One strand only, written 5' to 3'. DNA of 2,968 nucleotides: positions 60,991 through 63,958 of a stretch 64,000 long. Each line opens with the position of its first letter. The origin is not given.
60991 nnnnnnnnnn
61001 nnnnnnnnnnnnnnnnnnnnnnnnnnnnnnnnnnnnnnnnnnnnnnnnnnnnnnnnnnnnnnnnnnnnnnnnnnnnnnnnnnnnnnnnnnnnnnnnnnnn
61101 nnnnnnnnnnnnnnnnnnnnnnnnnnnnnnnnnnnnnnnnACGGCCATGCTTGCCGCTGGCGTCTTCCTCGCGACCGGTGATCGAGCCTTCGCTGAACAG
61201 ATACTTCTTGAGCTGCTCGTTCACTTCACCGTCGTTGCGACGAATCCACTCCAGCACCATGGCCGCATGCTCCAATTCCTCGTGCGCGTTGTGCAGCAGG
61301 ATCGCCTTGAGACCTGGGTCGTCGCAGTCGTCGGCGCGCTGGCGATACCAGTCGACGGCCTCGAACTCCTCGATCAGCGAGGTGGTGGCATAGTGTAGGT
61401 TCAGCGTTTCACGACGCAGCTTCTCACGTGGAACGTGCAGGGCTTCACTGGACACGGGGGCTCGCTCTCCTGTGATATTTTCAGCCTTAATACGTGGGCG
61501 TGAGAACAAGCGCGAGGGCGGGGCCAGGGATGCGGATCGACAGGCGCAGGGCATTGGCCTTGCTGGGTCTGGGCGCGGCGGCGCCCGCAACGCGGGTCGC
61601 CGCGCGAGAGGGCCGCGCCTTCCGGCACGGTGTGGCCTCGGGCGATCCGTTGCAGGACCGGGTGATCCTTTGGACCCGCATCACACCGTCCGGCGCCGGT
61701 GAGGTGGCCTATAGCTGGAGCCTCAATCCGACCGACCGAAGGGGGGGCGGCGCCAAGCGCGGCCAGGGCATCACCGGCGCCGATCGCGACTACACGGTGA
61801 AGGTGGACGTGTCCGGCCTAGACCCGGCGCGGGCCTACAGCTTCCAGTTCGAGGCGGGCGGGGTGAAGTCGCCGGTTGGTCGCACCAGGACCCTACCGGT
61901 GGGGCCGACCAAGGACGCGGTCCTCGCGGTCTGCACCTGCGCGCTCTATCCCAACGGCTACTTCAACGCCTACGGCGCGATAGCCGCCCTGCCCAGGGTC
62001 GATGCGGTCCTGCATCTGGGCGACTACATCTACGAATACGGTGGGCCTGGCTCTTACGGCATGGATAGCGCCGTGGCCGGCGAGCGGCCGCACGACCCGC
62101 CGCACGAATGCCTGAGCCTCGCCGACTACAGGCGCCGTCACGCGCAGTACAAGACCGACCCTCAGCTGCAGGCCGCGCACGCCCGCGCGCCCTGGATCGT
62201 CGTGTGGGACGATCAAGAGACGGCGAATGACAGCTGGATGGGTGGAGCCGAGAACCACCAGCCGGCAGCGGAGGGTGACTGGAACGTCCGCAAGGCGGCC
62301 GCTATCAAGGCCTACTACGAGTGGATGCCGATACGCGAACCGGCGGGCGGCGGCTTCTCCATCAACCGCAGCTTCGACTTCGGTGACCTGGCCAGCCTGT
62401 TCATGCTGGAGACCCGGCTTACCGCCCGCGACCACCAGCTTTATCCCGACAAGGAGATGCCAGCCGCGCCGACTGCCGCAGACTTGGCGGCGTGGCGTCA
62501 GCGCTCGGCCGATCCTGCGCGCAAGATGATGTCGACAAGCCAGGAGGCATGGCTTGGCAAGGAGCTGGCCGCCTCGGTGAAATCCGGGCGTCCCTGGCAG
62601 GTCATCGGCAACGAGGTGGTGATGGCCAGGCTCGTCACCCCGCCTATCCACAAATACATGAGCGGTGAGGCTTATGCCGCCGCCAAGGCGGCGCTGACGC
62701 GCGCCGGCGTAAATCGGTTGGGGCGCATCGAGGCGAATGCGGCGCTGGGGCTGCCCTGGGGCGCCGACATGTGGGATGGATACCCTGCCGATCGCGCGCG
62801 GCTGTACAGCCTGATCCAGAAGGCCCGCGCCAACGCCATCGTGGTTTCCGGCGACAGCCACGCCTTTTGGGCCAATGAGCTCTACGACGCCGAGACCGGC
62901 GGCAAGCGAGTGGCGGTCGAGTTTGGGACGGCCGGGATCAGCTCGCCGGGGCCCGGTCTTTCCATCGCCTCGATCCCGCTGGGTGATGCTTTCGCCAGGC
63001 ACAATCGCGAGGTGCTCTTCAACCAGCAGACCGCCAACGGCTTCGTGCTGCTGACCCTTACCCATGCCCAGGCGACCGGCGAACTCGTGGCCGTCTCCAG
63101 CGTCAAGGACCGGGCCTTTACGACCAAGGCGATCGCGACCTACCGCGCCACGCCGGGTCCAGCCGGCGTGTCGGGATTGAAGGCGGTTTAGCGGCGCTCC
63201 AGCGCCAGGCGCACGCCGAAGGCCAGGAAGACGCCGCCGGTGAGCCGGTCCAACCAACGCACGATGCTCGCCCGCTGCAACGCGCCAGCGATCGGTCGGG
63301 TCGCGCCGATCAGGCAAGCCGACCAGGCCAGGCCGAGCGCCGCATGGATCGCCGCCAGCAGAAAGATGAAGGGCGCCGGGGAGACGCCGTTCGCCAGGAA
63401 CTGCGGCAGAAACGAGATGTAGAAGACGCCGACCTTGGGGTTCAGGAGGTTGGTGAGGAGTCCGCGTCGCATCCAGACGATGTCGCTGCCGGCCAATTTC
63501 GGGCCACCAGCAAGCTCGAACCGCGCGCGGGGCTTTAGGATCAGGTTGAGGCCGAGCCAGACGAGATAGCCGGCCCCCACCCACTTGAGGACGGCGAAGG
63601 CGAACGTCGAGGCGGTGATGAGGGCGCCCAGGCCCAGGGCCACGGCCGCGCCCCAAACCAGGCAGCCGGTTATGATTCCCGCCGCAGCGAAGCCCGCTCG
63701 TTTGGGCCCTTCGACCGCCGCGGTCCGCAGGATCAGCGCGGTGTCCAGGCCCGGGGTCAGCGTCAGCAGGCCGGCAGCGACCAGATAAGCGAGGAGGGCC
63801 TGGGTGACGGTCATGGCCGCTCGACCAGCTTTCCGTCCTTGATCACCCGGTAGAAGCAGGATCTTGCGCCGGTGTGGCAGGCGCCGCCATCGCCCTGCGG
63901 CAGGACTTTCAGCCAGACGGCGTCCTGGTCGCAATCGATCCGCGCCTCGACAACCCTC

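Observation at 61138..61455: Orphan encapsulated ferritin without shell gene or targeting peptide, coupled to rluD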

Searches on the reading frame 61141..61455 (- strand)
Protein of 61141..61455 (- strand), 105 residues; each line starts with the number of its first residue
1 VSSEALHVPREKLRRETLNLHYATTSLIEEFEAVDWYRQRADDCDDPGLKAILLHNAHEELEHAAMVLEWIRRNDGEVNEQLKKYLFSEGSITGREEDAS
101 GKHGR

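Call 4: search_protein_families(library=pfam, proteins=[window:61141-61455:-], max_evalue=0.01)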
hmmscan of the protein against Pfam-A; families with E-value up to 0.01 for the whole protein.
window:61141-61455:- (105 aa): 3 families
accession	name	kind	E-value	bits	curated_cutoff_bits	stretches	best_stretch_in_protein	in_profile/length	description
PF22277.2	EncFtn-like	-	2.1e-36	124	27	1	6-89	2-85/85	EncFtn-like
PF02915.23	Rubrerythrin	-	2.2e-05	25.3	22.8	1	25-92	5-78/137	Rubrerythrin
PF00210.30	Ferritin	-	0.0035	17.7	24.5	1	30-83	11-67/142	Ferritin-like domain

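Call 5: search_protein_families(library=ncbifam, proteins=[window:61141-61455:-], max_evalue=0.01)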
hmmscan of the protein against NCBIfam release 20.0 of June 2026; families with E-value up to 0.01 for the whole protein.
window:61141-61455:- (105 aa): 3 families
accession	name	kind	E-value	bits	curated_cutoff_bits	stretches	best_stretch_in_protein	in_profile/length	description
TIGR04535.1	ferrit_encaps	subfamily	3.6e-32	110.7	125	1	7-103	2-98/114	encapsulin-associated ferritin-like protein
NF058679.1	EncB_fam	subfamily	2.5e-17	62.9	90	1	14-87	18-89/117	encapsulin nanocompartment ferritin-likeEncB family encapsulin nanocompartment ferritin-like cargo protein cargo protein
NF058678.1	EncB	exception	0.0012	19.1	210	1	27-83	19-75/160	encapsulin nanocompartment ferritin-like cargo protein EncB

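Call 14: find_homologous_proteins(query=window:61141-61455:-, max_evalue=0.00001)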
Query window:61141-61455:- (105 aa): 2775 proteins with E <= 0.00001 among 2775 candidates; the best 120 are listed.
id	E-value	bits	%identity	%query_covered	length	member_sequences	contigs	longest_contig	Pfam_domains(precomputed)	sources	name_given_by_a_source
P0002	3.3e-64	231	100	100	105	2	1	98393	PF02915.24,PF22277.3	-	-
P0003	3.8e-59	215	93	100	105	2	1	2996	PF22277.3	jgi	jgi:hypothetical protein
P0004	1.1e-57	210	91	99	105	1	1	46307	PF02915.24,PF22277.3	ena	-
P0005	2.9e-57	208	90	99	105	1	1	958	PF02915.24,PF22277.3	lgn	-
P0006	7.0e-57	207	89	99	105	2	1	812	PF02915.24,PF22277.3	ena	-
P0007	1.6e-56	206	89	99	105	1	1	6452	PF02915.24,PF22277.3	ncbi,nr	ncbi:MAG TPA: ferritin family protein [Phenylobacterium sp.]|nr:ferritin family protein [Phenylobact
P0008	2.3e-56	206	89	99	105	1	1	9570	PF02915.24,PF22277.3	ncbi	ncbi:MAG TPA: ferritin family protein [Phenylobacterium sp.]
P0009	2.4e-56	206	89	100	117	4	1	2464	PF02915.24,PF22277.3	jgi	-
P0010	2.8e-56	205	88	99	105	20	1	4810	PF02915.24,PF22277.3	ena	-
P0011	5.3e-56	204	88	99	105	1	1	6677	PF02915.24,PF22277.3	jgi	jgi:hypothetical protein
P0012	1.4e-55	203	88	99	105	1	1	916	PF02915.24,PF22277.3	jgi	jgi:hypothetical protein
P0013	2.3e-55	202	90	99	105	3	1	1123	PF02915.24,PF22277.3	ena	-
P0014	3.9e-55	202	89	99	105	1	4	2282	PF22277.3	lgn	-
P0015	4.4e-55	201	90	98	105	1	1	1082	PF02915.24,PF22277.3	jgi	jgi:hypothetical protein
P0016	5.7e-55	201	88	99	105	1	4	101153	PF02915.24,PF22277.3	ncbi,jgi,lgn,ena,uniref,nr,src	ncbi:MAG TPA: ferritin family protein [Phenylobacterium sp.]|jgi:ferritin-like protein|uniref:ferrit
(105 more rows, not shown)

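Call 29: search_protein_representatives(protein=window:61141-61455:-)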
Query: 105 residues. Proteins with E-value up to 0.001 (for the whole library): 938; up to 1e-10: 418; up to 1e-30: 10. The best 150 are listed.
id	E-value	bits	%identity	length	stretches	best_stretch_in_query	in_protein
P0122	7.7e-38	144.5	67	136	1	1-99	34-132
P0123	1.1e-34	134.4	65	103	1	1-96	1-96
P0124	6.2e-34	131.9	82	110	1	1-77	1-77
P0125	7.3e-34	131.7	66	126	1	2-94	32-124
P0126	9.2e-33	128.2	82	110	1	1-74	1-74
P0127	3.7e-32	126.2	61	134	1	1-102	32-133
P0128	8.4e-32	125.1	57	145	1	3-104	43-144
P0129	1.2e-31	124.6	77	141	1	1-78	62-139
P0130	3.4e-31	123.1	59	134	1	1-103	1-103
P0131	1.0e-30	121.6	56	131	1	1-101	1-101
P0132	4.0e-29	116.5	57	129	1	1-103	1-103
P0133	6.5e-29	115.8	61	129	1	2-90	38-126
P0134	1.1e-28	115.1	62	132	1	1-88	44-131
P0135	2.4e-28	114.0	54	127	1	3-103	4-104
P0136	3.8e-28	113.3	63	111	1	1-84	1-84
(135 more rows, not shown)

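Call 72: find_related_loci(query=window:61141-61455:-, collection=genome_contigs, flank=2500)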
Query window:61141-61455:- (105 aa) in genome_contigs; peptide patterns used: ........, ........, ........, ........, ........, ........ (x = any residue, [..] = any of these).
599 stretches matched a pattern (row limit reached: there are more); 266 encode a relative of the query (tblastn E <= 1e-3); the best 80 are kept; 80 distinct loci.
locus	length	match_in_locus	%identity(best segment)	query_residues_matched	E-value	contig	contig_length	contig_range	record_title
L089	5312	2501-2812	88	1-104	4e-60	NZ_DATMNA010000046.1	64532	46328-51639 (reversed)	MAG: Phenylobacterium sp. isolate SMAG_U12838 k141_1044138, whole genome shotgun sequence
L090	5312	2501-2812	89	1-104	4e-60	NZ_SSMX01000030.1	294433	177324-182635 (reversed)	MAG: Phenylobacterium sp. isolate LY.12 30, whole genome shotgun sequence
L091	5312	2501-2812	85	1-104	1e-57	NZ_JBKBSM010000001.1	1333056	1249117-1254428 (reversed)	MAG: Phenylobacterium sp. isolate 21H_026.bin.56 NODE_2_length_1333056_cov_46.169374, whole genome shotgun sequence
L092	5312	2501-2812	84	1-104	2e-56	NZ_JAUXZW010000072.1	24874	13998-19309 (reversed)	MAG: Phenylobacterium sp. isolate C18_metabat.bin.102_sub C18_k141_459261, whole genome shotgun sequence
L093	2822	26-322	86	1-99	5e-56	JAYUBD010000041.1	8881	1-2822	MAG: Caulobacteraceae bacterium isolate GFS_6699 GFS_6699_40, whole genome shotgun sequence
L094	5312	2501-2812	83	1-104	6e-56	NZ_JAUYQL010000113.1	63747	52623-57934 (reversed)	MAG: Phenylobacterium sp. isolate C5_concoct.bin.120_sub C5_k141_193985, whole genome shotgun sequence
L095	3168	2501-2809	83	1-103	1e-55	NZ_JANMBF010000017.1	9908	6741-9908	MAG: Phenylobacterium sp. isolate OTE_1_metabat_387 OTE_1_k141_4476724, whole genome shotgun sequence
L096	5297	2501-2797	85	1-99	1e-55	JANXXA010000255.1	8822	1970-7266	MAG: Phenylobacterium sp. isolate GL140_2_metabat_323 GL140_2_k141_1897324, whole genome shotgun sequence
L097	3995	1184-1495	83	1-104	3e-55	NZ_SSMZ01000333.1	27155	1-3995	MAG: Phenylobacterium sp. isolate LY.27 333, whole genome shotgun sequence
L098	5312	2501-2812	80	1-104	2e-54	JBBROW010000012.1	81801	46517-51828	MAG: Caulobacterales bacterium isolate La1_metabat2.355 LA1C_B2.355_k141_2702997L_81801_cov_16.9957, whole genome shotgu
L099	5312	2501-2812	81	1-104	3e-54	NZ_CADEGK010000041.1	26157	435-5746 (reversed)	MAG: uncultured Phenylobacterium sp. isolate Phenylobacterium sp. RBC067, whole genome shotgun sequence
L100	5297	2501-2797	84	1-99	3e-54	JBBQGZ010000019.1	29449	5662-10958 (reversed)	MAG: Caulobacterales bacterium isolate Co_metawrap_932 Cmw_932_k141_16774161_length_29449_cov_7.9658, whole genome shotg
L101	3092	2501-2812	78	1-104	8e-54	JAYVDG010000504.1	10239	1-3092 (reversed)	MAG: Phenylobacterium sp. isolate GL32_UP_metabinner_11 GL32_UP_metabinner_11_503, whole genome shotgun sequence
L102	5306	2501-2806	79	1-102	2e-53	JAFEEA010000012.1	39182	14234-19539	MAG: Proteobacteria bacterium isolate SZAS AMP-5 LIN-485__12__length-39182, whole genome shotgun sequence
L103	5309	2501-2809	82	1-103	2e-53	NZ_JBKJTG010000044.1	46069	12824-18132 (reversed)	MAG: Phenylobacterium sp. isolate ant_bin.611 k117_5205587, whole genome shotgun sequence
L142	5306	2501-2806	79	1-102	5e-51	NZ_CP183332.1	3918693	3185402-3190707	Caulobacter sp. ErkDOM-C chromosome, complete genome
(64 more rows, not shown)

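Call 82: search_protein_families(library=pfam, proteins=[L142:2867-5212:-], max_evalue=0.001)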
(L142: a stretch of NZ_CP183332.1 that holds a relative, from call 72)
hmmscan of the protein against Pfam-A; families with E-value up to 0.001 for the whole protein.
L142:2867-5212:- (782 aa): 2 families
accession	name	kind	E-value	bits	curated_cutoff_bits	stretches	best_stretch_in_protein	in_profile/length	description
PF00593.30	TonB_dep_Rec_b-barrel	-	4.2e-35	122.9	27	1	254-745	11-436/436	TonB dependent receptor-like, beta-barrel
PF07715.20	Plug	-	5.2e-18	66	23.9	1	52-158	2-106/107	TonB-dependent Receptor Plug Domain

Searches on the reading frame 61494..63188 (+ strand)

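Call 4: search_protein_families(library=pfam, proteins=[window:61494-63188:+], max_evalue=0.01)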
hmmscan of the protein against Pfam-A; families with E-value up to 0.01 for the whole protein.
window:61494-63188:+ (565 aa): 3 families
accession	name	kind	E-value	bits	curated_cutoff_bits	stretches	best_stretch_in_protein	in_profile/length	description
PF09423.15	PhoD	-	1e-96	324.5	27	1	144-530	1-342/343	PhoD-like phosphatase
PF16655.11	PhoD_N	-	1.7e-24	86.6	30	1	45-133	1-90/90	PhoD-like phosphatase, N-terminal domain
PF16656.11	Pur_ac_phosph_N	-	0.0034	18.4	30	1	50-133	9-93/93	Purple acid Phosphatase, N-terminal domain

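Call 5: search_protein_families(library=ncbifam, proteins=[window:61494-63188:+], max_evalue=0.01)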
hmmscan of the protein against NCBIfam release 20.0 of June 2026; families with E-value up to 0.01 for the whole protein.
window:61494-63188:+ (565 aa): 1 family
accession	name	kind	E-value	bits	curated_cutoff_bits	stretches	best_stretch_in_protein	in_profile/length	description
NF058638.1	AlkPhosPhoDBac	equivalog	5.9e-80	269.1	1000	2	42-380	57-386/574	alkaline phosphatase PhoD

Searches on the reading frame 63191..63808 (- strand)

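Call 81: search_protein_families(library=ncbifam, proteins=[window:63191-63808:-], max_evalue=0.001)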
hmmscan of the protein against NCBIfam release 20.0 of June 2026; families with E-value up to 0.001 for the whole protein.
window:63191-63808:- (206 aa): 6 families
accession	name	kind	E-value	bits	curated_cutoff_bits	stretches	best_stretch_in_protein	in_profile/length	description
TIGR00949.1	2A76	subfamily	1.7e-36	125.7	183.95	1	18-201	1-185/185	homoserine/threonine efflux transporter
NF008201.0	PRK10958.1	equivalog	9.2e-25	87.4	165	1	5-203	10-209/212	leucine efflux protein LeuE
NF007812.0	PRK10520.1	equivalog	6.7e-24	84.6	209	1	4-205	5-204/206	homoserine/homoserine lactone efflux protein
NF007591.0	PRK10229.1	equivalog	1.9e-17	63.7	288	1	16-205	16-206/206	threonine export protein RhtC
NF007653.0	PRK10323.1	equivalog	9.5e-05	22.2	193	1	5-96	5-97/195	cysteine/O-acetylserine transporter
TIGR00948.1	2a75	equivalog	0.00022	21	213.65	1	50-190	35-173/177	L-lysine exporter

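Call 82: search_protein_families(library=pfam, proteins=[window:63191-63808:-], max_evalue=0.001)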
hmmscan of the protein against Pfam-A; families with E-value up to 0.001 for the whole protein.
window:63191-63808:- (206 aa): 1 family
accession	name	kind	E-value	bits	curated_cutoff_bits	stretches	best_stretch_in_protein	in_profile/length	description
PF01810.24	LysE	-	2.8e-30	105.7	25.6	1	15-204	3-192/193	LysE type translocator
